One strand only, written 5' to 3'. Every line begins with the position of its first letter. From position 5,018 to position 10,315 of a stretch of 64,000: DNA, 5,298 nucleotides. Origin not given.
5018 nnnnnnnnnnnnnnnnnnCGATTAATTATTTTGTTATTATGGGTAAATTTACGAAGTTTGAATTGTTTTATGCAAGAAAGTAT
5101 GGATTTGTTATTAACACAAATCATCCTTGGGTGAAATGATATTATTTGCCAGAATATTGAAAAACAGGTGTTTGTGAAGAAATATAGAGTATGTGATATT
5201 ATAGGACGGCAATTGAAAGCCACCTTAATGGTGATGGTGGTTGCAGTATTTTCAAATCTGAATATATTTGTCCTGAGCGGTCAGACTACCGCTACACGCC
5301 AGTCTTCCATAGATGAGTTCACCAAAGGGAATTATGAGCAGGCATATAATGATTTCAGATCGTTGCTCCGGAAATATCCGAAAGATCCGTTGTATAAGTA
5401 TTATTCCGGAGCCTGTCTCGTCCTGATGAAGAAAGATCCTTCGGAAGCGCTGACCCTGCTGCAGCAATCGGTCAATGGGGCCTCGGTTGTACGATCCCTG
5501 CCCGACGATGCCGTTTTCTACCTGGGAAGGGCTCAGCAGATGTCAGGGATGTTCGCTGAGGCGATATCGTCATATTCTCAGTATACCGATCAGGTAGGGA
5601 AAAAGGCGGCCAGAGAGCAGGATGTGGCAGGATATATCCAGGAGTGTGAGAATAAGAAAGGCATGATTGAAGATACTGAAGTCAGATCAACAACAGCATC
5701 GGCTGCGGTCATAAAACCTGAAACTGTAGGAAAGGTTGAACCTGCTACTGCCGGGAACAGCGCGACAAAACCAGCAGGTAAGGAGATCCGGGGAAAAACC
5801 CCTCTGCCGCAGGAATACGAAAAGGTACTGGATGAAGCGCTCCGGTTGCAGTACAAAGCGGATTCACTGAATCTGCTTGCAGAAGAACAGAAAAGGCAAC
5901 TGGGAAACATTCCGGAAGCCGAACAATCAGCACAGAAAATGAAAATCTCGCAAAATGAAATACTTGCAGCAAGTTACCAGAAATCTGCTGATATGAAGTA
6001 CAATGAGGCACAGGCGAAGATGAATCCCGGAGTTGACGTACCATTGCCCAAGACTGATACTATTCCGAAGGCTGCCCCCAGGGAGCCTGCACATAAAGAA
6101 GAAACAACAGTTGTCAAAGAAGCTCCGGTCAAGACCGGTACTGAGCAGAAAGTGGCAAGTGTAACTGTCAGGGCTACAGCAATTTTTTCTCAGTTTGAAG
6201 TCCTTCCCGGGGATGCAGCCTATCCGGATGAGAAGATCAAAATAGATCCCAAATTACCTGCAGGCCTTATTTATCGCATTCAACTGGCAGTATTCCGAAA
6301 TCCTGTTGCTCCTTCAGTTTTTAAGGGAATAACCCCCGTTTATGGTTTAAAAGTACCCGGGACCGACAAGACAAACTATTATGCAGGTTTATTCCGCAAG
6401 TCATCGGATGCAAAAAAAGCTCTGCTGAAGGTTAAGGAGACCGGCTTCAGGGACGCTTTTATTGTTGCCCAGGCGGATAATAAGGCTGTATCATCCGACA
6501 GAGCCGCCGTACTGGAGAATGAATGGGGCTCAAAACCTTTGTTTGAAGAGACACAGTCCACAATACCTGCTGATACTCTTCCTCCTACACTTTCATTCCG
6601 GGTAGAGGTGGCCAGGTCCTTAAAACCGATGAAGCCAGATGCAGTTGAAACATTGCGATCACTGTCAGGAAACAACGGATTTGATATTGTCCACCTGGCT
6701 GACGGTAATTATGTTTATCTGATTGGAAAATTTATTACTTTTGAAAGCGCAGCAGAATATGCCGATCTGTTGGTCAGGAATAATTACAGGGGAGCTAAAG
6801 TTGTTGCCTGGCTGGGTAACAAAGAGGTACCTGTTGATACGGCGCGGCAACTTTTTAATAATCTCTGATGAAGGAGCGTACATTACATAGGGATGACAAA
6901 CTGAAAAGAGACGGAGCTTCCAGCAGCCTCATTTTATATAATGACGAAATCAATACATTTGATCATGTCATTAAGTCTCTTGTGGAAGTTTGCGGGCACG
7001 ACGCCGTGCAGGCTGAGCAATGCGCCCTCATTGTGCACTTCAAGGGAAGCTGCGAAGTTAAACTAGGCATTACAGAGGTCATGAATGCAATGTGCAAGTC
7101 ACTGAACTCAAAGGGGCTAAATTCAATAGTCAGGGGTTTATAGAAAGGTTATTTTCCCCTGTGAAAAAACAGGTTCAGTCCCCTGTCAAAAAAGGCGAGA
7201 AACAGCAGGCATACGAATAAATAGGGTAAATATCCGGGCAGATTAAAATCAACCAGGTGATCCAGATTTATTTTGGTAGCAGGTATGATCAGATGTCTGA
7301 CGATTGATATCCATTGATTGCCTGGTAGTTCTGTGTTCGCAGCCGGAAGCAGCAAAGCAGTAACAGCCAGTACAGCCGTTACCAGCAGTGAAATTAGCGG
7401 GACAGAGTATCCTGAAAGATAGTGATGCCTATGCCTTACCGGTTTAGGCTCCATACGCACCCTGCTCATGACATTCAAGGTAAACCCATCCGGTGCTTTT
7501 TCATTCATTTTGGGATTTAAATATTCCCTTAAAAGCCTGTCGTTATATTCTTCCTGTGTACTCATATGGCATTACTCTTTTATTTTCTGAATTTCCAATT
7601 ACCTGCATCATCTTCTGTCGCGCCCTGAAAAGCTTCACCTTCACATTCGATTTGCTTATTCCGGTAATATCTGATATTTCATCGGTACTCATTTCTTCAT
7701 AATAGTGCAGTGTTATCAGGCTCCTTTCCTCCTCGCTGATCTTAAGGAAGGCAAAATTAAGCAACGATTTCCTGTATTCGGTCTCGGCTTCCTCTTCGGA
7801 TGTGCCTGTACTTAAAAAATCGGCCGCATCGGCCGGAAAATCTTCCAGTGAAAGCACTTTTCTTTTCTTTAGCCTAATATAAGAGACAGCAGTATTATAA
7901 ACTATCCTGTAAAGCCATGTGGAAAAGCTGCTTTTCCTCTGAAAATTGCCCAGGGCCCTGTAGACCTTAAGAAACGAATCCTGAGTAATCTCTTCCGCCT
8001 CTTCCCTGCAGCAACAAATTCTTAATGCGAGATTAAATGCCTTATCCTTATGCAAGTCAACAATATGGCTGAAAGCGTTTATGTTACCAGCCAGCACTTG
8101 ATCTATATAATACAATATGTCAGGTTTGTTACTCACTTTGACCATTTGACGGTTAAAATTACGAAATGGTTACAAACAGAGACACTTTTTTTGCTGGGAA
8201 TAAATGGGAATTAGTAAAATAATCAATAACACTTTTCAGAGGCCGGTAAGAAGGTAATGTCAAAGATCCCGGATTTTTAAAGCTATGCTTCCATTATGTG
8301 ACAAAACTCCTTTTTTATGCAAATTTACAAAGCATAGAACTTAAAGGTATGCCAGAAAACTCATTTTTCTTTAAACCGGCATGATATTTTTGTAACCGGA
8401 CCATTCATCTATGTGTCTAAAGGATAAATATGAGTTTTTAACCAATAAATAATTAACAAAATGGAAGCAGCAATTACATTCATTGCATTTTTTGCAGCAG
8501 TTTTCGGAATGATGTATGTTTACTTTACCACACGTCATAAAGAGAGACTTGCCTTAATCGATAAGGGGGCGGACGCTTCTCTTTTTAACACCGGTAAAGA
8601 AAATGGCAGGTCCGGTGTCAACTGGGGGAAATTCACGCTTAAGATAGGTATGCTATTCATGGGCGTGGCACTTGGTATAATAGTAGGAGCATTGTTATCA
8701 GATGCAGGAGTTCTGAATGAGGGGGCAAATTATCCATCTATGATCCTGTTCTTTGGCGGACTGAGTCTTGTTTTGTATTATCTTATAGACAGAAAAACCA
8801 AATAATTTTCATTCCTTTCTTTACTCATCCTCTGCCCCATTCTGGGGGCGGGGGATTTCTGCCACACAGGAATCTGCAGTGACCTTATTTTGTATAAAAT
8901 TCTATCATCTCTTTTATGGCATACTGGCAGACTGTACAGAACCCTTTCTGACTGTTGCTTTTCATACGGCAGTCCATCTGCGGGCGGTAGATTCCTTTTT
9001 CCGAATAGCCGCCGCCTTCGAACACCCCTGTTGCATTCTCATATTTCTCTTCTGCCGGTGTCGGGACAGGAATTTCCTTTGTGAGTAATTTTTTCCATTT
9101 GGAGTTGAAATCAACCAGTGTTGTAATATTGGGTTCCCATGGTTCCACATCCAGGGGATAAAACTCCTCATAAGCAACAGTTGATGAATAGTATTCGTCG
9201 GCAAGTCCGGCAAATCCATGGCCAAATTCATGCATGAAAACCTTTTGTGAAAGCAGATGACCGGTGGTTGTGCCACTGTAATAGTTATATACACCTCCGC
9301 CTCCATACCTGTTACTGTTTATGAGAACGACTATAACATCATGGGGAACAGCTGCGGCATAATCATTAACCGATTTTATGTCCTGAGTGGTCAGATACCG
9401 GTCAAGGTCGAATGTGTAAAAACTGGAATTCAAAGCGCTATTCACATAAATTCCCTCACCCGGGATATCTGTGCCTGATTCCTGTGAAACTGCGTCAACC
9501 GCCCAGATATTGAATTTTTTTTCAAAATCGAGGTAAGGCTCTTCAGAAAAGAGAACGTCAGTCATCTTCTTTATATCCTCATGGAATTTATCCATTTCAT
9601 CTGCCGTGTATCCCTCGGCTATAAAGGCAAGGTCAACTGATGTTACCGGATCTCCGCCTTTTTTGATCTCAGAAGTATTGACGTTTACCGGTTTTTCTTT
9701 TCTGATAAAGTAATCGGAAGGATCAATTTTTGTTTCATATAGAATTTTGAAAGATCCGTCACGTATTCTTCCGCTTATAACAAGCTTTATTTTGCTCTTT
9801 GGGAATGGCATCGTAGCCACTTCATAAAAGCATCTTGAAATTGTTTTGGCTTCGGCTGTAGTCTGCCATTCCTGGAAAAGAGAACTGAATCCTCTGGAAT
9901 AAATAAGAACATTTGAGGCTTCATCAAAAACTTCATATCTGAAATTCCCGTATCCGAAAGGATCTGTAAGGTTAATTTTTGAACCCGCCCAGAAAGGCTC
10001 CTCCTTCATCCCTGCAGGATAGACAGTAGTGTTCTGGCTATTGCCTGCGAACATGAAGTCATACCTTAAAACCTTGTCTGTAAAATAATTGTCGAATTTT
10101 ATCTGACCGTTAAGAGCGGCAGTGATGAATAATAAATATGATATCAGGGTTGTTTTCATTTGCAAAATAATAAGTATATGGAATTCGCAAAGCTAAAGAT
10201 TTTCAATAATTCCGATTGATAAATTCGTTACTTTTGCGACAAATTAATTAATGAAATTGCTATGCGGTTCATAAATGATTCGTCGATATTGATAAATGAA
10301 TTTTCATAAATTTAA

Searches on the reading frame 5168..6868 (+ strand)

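Call 84: search_protein_families(library=pfam, proteins=[window:5168-6868:+], max_evalue=0.00001)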
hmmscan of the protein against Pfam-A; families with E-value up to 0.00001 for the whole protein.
window:5168-6868:+ (566 aa): 1 family
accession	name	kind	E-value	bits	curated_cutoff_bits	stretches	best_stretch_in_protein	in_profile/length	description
PF13174.12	TPR_6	-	5.4e-07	30.3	26.3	0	114-141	1-28/33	Tetratricopeptide repeat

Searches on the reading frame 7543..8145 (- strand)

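Call 84: search_protein_families(library=pfam, proteins=[window:7543-8145:-], max_evalue=0.00001)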
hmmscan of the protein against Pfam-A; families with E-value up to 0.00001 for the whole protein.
window:7543-8145:- (200 aa): 3 families
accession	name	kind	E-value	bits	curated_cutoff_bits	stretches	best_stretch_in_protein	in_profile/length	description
PF04542.20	Sigma70_r2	-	1.9e-16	60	24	1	29-95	2-70/71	Sigma-70 region 2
PF08281.18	Sigma70_r4_2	-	4.4e-14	52.3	25.7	1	135-179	10-54/54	Sigma-70, region 4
PF04545.22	Sigma70_r4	-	4e-09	36.3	24.1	1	135-179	4-48/50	Sigma-70, region 4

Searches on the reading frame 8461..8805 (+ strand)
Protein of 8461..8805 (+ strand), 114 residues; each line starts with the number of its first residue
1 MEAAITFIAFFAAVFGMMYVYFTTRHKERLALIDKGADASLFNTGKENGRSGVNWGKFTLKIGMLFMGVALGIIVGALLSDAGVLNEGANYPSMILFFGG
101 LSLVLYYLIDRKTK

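Call 87: search_protein_families(library=pfam, proteins=[window:8461-8805:+], max_evalue=0.001)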
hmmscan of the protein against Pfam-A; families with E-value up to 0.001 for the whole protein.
window:8461-8805:+ (114 aa): 1 family
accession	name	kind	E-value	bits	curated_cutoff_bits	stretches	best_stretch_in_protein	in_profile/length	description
PF19762.4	DUF6249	-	7.4e-17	61.6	33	1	5-110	3-103/104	Domain of unknown function (DUF6249)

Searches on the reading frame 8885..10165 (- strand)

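Call 84: search_protein_families(library=pfam, proteins=[window:8885-10165:-], max_evalue=0.00001)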
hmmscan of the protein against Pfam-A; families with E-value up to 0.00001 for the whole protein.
window:8885-10165:- (426 aa): 2 families
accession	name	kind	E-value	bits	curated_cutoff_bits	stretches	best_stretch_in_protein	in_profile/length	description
PF09471.16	Peptidase_M64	-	6.3e-71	239.4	26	2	166-373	2-209/302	IgA Peptidase M64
PF16217.10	M64_N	-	7.8e-38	129.2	27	1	23-139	1-117/122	Peptidase M64 N-terminus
